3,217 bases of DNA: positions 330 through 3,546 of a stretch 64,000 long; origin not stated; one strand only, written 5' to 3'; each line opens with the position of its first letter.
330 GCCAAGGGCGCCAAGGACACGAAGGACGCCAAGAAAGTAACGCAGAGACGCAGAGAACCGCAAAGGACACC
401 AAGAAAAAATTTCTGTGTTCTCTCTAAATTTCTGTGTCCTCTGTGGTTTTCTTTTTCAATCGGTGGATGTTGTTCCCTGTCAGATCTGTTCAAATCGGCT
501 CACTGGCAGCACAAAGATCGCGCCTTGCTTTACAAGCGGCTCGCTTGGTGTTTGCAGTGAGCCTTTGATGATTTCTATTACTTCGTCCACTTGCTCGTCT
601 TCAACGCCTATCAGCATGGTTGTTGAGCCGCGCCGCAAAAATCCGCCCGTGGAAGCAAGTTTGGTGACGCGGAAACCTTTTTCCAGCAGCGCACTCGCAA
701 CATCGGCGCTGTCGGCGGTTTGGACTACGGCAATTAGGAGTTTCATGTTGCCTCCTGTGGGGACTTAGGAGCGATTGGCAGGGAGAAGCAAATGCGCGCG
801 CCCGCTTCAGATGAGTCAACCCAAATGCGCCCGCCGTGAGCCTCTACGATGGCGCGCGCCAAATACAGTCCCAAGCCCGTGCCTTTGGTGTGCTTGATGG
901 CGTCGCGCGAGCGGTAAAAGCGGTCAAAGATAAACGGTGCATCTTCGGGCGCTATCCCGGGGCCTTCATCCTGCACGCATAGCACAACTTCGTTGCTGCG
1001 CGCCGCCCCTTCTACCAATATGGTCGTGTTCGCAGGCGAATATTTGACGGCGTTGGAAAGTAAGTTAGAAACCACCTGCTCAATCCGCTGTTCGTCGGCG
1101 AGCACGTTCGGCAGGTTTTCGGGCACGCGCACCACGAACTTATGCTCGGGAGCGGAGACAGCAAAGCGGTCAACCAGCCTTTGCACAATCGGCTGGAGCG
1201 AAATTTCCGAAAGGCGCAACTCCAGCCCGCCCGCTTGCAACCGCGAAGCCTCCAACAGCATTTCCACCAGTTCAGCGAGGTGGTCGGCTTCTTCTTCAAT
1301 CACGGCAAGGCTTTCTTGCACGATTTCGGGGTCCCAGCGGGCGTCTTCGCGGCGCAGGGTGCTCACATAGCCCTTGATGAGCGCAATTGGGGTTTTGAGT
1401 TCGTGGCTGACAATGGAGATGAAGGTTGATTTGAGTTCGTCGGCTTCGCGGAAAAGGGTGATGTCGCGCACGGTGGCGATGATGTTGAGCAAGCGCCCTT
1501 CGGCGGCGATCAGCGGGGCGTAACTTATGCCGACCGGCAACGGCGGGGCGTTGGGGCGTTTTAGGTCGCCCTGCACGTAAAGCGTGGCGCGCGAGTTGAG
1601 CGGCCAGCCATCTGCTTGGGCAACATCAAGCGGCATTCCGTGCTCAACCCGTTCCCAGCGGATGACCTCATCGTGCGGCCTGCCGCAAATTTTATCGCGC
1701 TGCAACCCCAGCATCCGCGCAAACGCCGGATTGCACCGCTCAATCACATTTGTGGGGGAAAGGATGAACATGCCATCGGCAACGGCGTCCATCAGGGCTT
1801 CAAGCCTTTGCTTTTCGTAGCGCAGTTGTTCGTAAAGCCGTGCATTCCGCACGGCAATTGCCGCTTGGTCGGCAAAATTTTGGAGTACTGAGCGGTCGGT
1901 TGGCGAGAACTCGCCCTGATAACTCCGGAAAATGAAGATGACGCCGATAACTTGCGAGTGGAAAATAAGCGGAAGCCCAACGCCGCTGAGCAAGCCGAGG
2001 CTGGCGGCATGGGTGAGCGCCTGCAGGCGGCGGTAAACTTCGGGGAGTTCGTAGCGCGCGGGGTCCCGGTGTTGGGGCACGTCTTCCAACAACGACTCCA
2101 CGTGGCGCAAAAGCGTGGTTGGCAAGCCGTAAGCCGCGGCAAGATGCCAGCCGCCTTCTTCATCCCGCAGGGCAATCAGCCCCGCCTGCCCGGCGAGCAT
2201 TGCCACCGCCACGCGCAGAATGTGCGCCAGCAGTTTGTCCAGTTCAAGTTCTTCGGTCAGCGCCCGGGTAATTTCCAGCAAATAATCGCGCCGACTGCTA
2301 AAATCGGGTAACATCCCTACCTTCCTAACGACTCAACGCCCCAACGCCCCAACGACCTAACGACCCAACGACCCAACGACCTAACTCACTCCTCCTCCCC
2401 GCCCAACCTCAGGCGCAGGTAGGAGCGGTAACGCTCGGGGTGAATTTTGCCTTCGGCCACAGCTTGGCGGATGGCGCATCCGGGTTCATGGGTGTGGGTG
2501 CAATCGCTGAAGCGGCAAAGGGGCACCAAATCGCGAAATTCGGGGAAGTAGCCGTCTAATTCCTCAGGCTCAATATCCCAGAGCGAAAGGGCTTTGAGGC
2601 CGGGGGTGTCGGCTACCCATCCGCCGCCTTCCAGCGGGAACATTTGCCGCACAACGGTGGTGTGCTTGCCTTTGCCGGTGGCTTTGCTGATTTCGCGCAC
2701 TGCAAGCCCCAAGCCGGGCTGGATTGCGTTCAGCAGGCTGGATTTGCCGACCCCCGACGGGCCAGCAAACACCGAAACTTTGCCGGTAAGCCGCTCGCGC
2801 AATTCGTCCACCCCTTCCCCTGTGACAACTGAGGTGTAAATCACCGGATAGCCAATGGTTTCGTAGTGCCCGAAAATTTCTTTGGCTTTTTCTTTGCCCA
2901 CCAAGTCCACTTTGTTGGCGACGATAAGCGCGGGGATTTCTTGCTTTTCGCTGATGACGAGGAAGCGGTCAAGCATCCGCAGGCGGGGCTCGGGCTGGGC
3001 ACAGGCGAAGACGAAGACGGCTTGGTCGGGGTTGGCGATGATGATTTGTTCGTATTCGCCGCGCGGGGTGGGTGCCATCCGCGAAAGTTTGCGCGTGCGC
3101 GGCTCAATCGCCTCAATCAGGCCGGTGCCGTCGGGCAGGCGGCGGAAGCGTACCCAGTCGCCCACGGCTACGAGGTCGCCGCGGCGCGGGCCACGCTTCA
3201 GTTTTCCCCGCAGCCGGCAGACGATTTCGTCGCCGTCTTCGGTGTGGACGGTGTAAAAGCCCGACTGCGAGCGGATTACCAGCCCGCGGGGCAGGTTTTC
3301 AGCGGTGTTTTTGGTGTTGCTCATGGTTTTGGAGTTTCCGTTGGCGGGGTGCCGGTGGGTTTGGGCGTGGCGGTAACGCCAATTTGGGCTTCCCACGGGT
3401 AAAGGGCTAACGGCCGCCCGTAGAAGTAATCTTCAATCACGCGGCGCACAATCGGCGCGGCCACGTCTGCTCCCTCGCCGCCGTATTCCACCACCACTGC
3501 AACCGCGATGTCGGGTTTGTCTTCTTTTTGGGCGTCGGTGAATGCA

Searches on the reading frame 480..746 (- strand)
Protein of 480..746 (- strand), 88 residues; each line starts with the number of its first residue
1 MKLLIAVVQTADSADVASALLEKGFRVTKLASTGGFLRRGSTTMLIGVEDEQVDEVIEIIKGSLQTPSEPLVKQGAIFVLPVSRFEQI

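Call 93: search_protein_families(library=pfam, proteins=[window:480-746:-], max_evalue=0.001)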
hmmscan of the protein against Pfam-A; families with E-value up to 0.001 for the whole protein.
window:480-746:- (88 aa): 2 families
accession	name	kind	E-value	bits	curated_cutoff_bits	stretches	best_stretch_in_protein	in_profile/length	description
PF06153.16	CdAMP_rec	-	1.7e-26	93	27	1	1-66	1-66/109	Cyclic-di-AMP receptor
PF00543.27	P-II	-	1.8e-07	31.8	25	1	1-87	1-97/102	Nitrogen regulatory protein P-II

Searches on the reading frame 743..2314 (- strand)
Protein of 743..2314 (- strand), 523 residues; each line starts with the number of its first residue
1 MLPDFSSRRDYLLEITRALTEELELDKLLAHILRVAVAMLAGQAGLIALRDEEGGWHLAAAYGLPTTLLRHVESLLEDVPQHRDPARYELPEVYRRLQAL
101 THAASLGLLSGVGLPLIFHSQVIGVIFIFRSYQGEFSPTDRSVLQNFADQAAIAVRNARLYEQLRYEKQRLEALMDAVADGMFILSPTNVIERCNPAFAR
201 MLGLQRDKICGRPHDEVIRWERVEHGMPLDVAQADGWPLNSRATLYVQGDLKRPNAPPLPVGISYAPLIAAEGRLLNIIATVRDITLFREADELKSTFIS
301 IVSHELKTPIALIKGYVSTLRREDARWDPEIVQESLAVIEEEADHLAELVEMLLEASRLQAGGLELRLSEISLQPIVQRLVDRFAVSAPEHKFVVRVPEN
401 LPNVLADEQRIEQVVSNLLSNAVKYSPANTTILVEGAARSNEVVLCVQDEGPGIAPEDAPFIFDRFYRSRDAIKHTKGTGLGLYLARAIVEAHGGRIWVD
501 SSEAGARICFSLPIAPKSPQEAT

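Call 17: search_protein_families(library=pfam, proteins=[window:743-2314:-])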
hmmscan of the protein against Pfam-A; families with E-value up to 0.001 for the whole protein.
window:743-2314:- (523 aa): 10 families
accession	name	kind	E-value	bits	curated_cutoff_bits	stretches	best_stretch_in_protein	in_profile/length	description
PF02518.31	HATPase_c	-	4.5e-29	101.6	26.4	1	407-515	2-110/111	Histidine kinase-, DNA gyrase B-, and HSP90-like ATPase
PF00512.31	HisKA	-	5.7e-17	62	26.9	1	295-362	2-66/66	His Kinase A (phospho-acceptor) domain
PF13185.12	GAF_2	-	4.4e-12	46.8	28.6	1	23-155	2-135/136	GAF domain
PF13426.13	PAS_9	-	5.3e-10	39.9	27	1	180-286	2-102/103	PAS domain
PF01590.32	GAF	-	1.4e-09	39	22.4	1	24-155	1-133/133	GAF domain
PF13492.12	GAF_3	-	5.2e-09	37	27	1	24-157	1-129/129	GAF domain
PF13188.13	PAS_8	-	5.4e-09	36.1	21.8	1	169-217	1-50/65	PAS domain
PF08448.16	PAS_4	-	1e-08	35.8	23.1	1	176-289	2-109/110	PAS fold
PF00989.32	PAS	-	3.9e-07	30.5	22.6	1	170-285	2-113/113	PAS fold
PF13581.12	HATPase_c_2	-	4.8e-05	23.8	27.4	1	408-492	29-111/127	Histidine kinase-like ATPase domain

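Call 23: find_encoding_contigs(protein=window:743-2314:-, flank=10000, max_places=8)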
Protein window:743-2314:- (523 aa): 3 contigs read that carry it; 2 places shown.
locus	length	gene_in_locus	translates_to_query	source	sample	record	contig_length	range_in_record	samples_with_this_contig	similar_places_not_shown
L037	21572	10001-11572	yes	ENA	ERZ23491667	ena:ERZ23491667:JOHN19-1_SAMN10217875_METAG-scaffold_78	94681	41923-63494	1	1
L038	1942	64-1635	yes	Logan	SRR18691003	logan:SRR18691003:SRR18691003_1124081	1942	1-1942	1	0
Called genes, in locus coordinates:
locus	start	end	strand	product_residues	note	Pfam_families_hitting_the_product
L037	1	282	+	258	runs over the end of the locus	PF00106:adh_short, PF08659:KR, PF13561:adh_short_C2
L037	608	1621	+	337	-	PF00188:CAP, PF01476:LysM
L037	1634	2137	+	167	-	-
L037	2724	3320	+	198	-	PF01871:AMMECR1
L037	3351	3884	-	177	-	PF16158:N_BRCA1_IG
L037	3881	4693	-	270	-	PF04240:Caroten_synth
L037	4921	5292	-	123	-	PF01592:NifU_N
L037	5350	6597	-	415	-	PF00266:Aminotran_5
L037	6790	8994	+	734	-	PF05223:MecA_N, PF03717:PBP_dimer, PF00905:Transpeptidase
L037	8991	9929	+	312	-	PF16745:RsgA_N, PF03193:RsgA_GTPase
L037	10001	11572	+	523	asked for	PF01590:GAF, PF13185:GAF_2, PF13492:GAF_3, PF08448:PAS_4, PF13188:PAS_8, PF13426:PAS_9, PF00512:HisKA, PF02518:HATPase_c, +1 more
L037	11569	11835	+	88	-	PF00543:P-II (weak), PF06153:CdAMP_rec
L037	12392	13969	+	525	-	PF01336:tRNA_anti-codon, PF00152:tRNA-synt_2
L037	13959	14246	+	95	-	-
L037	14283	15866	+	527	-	PF01433:Peptidase_M1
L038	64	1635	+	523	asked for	PF01590:GAF, PF13185:GAF_2, PF13492:GAF_3, PF08448:PAS_4, PF13188:PAS_8, PF13426:PAS_9, PF00512:HisKA, PF02518:HATPase_c, +1 more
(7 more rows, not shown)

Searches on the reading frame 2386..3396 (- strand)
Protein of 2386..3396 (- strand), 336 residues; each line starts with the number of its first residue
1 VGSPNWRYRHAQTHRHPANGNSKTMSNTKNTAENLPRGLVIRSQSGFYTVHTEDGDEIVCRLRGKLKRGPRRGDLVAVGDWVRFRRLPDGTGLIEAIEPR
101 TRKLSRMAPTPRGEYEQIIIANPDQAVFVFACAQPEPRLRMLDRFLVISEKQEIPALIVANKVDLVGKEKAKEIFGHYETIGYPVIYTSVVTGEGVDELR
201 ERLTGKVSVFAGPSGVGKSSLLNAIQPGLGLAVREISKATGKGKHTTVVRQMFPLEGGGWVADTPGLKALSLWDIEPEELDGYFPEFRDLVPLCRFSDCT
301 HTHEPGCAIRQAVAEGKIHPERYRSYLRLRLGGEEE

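Call 93: search_protein_families(library=pfam, proteins=[window:2386-3396:-], max_evalue=0.001)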
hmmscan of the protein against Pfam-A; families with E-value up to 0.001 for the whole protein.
window:2386-3396:- (336 aa): 3 families
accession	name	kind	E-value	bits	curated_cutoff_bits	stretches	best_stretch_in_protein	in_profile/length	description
PF03193.22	RsgA_GTPase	-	2.6e-55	187.4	30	1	97-273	1-174/174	RsgA GTPase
PF16745.11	RsgA_N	-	6.5e-12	45.5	27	1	38-94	2-54/54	RsgA N-terminal domain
PF01926.29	MMR_HSR1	-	6.9e-05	23.4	21.9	1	209-270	3-57/113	50S ribosome-binding GTPase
